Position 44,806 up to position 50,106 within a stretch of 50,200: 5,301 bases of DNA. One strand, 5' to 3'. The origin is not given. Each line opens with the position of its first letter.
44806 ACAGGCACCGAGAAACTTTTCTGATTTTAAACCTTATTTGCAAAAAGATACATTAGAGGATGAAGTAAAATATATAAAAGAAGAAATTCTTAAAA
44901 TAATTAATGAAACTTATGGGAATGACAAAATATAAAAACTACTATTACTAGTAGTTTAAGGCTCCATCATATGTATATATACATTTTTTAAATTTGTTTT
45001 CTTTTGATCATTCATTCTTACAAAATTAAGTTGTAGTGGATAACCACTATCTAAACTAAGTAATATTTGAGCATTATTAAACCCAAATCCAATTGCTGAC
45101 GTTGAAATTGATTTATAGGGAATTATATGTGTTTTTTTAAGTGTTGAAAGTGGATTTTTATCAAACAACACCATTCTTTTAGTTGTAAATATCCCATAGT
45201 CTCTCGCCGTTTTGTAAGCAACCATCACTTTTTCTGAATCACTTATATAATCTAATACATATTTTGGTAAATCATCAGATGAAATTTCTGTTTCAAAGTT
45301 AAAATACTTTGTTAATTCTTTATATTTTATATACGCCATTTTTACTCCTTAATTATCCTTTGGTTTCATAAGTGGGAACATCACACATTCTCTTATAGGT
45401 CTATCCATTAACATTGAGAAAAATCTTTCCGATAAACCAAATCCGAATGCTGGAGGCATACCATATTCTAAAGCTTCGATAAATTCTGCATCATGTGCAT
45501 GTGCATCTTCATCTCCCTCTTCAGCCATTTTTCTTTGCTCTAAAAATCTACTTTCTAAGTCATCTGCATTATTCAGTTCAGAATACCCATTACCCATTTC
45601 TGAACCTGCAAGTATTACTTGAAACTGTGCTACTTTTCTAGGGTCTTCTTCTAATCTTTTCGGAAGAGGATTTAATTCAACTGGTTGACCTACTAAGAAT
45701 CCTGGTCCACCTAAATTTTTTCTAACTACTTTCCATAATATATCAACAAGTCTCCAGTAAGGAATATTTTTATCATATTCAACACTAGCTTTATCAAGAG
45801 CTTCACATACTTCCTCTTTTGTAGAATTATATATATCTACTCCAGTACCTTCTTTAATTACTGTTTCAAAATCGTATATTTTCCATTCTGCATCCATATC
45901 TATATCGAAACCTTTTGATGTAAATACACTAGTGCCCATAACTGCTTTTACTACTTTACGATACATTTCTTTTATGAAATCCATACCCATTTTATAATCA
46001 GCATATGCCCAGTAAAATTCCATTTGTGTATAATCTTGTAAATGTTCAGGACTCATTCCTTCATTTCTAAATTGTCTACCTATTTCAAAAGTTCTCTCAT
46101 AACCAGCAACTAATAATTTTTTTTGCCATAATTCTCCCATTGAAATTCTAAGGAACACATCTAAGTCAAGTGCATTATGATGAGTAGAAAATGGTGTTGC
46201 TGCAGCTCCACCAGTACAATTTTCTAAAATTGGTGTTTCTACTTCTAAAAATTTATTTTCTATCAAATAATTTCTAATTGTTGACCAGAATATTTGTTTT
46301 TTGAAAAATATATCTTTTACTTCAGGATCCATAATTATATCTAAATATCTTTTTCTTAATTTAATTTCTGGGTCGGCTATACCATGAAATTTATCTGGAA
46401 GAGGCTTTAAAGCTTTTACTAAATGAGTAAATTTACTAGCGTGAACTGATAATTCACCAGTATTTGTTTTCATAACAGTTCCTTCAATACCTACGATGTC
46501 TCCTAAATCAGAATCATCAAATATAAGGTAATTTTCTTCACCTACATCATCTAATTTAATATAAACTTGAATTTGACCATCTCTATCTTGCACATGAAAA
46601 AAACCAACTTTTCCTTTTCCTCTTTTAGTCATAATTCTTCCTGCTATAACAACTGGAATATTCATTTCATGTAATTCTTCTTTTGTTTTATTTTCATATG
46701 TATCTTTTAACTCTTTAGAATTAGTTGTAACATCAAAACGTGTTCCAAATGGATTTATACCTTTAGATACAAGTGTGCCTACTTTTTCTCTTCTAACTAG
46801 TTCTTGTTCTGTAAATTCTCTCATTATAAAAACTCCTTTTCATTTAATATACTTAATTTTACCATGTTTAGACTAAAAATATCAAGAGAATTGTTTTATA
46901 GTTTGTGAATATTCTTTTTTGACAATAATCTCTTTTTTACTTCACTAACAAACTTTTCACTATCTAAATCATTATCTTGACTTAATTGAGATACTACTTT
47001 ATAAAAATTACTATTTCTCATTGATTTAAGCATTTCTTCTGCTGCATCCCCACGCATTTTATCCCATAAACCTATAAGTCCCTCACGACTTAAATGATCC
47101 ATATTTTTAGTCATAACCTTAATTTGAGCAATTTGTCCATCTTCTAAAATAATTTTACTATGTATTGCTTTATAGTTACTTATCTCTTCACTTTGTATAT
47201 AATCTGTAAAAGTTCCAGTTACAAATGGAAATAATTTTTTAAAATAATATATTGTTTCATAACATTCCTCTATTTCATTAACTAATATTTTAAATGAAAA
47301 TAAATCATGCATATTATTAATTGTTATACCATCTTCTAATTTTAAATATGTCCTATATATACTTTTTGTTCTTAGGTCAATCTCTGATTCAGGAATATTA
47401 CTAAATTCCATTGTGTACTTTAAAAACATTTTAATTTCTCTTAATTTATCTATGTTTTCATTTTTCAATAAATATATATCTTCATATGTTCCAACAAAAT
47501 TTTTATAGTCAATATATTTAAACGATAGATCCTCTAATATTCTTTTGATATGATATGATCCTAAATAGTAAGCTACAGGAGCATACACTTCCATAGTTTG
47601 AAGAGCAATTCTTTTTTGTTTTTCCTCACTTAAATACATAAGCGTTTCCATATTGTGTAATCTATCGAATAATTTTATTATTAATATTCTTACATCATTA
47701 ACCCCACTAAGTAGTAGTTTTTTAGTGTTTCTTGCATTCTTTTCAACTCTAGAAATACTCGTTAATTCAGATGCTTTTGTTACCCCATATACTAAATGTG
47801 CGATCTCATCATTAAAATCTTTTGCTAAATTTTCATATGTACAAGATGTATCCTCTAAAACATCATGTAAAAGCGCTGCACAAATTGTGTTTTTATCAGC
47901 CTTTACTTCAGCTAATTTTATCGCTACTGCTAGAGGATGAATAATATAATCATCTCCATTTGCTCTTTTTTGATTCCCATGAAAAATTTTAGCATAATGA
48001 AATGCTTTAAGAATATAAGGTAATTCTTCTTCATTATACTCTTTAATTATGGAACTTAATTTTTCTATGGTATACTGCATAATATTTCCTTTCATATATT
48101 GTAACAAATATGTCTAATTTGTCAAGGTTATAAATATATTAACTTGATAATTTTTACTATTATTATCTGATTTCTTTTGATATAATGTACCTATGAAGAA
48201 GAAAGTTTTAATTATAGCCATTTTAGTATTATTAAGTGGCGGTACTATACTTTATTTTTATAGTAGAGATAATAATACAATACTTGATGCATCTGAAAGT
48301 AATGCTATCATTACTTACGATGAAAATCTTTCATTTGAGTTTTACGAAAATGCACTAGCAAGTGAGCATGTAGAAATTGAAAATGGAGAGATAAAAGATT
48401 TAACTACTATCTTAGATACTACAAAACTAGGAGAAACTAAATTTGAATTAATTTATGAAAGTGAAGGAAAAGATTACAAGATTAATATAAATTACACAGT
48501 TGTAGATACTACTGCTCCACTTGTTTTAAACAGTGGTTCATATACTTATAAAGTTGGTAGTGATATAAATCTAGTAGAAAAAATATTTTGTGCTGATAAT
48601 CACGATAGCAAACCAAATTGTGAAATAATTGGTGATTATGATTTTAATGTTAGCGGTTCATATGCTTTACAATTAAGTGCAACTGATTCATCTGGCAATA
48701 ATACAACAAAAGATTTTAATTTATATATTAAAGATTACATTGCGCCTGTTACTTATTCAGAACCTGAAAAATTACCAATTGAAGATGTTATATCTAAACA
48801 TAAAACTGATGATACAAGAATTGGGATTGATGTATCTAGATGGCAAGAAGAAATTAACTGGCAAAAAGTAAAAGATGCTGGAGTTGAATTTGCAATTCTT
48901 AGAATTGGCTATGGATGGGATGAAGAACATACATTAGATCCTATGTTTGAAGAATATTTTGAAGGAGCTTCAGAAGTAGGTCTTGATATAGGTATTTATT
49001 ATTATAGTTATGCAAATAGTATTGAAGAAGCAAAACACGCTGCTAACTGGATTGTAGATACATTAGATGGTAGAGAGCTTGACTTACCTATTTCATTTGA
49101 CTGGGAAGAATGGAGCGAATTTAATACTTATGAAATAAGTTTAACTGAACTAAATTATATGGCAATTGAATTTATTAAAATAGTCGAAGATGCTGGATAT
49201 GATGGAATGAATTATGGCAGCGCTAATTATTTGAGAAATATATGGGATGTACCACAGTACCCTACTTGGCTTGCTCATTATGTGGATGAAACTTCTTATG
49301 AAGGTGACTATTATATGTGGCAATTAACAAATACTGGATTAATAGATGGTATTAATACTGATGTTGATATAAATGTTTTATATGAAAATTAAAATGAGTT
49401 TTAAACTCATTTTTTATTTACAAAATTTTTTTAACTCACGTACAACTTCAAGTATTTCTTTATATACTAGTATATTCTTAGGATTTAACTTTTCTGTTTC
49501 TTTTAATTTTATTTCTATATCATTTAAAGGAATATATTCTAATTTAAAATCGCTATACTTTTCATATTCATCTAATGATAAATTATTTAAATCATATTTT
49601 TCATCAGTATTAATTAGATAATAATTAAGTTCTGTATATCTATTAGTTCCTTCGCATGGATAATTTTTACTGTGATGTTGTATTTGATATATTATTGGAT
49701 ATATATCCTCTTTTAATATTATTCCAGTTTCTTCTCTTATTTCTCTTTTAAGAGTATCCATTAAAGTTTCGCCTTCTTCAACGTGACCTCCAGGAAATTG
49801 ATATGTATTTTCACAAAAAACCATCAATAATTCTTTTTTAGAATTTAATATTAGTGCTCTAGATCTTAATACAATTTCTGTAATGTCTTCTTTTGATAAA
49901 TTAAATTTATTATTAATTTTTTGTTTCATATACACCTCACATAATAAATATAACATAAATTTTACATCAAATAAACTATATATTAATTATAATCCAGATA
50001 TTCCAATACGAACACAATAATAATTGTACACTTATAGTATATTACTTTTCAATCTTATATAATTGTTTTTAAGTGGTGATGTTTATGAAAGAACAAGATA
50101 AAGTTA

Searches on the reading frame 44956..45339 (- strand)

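Call 84: search_protein_families(library=pfam, proteins=[window:44956-45339:-], max_evalue=0.01)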
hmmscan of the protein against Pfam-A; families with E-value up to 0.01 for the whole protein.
window:44956-45339:- (127 aa): 2 families
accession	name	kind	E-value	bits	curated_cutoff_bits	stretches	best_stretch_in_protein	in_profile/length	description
PF08000.17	bPH_1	-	1.9e-11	44.4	27.7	1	17-83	11-78/122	Bacterial PH domain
PF14470.12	bPH_3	-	0.004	18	23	1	46-80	22-55/95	Bacterial PH domain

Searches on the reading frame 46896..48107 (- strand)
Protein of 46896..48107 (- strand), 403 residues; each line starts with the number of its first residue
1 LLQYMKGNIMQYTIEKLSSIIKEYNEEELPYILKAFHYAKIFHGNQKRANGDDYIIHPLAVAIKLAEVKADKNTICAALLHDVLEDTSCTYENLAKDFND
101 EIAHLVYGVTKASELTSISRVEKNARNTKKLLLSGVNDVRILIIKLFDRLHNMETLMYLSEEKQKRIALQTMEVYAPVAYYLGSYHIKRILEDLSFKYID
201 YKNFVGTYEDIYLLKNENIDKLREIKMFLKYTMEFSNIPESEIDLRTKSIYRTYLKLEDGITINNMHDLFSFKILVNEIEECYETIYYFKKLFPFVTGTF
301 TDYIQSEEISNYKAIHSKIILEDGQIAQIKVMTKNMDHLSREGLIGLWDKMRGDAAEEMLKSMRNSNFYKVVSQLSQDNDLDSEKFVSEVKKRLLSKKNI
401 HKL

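Call 84: search_protein_families(library=pfam, proteins=[window:46896-48107:-], max_evalue=0.01)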
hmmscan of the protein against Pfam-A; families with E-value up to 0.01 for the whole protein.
window:46896-48107:- (403 aa): 3 families
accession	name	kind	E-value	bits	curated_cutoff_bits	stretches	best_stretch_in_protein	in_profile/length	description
PF13328.12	HD_4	-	5.8e-37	127.3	27.2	1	35-183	1-154/156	HD domain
PF04607.23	RelA_SpoT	-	1.2e-14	54.9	27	1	246-344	2-102/113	Region found in RelA / SpoT proteins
PF01966.28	HD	-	2.7e-09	37.7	22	1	54-153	1-116/116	HD domain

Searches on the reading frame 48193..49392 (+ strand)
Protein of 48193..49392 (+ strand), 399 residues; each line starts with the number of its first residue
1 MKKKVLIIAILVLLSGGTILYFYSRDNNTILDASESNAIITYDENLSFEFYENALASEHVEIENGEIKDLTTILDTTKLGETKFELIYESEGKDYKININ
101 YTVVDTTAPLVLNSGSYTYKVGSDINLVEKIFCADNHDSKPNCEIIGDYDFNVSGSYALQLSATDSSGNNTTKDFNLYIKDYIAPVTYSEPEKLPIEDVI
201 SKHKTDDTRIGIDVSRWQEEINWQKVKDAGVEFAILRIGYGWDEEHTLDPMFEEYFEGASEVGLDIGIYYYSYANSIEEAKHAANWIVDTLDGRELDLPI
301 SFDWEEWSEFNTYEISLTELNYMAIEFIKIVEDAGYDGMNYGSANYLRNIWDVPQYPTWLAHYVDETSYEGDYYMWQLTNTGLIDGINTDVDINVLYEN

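Call 84: search_protein_families(library=pfam, proteins=[window:48193-49392:+], max_evalue=0.01)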
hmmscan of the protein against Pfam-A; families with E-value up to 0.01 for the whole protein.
window:48193-49392:+ (399 aa): 3 families
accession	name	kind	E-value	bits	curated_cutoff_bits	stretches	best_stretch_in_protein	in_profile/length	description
PF01183.26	Glyco_hydro_25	-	3.6e-25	89.8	27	1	212-387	1-180/180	Glycosyl hydrolases family 25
PF16403.11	Bact_surface_Ig-like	-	0.0071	16.8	27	0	135-173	27-65/71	Bacterial surface protein, Ig-like domain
PF18981.6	InlK_D3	-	0.0088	16.5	25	0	115-172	7-67/75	Internalin K domain (D3/D4)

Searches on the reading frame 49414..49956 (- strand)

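Call 84: search_protein_families(library=pfam, proteins=[window:49414-49956:-], max_evalue=0.01)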
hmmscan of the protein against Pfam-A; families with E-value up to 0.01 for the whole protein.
window:49414-49956:- (180 aa): 2 families
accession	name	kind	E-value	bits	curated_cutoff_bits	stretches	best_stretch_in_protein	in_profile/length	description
PF00293.34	NUDIX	-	1.6e-12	48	21.1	1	34-150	8-119/134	NUDIX domain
PF22327.2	Nudt16-like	-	0.0016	18.9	27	1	40-82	22-66/161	U8 snoRNA-decapping enzyme-like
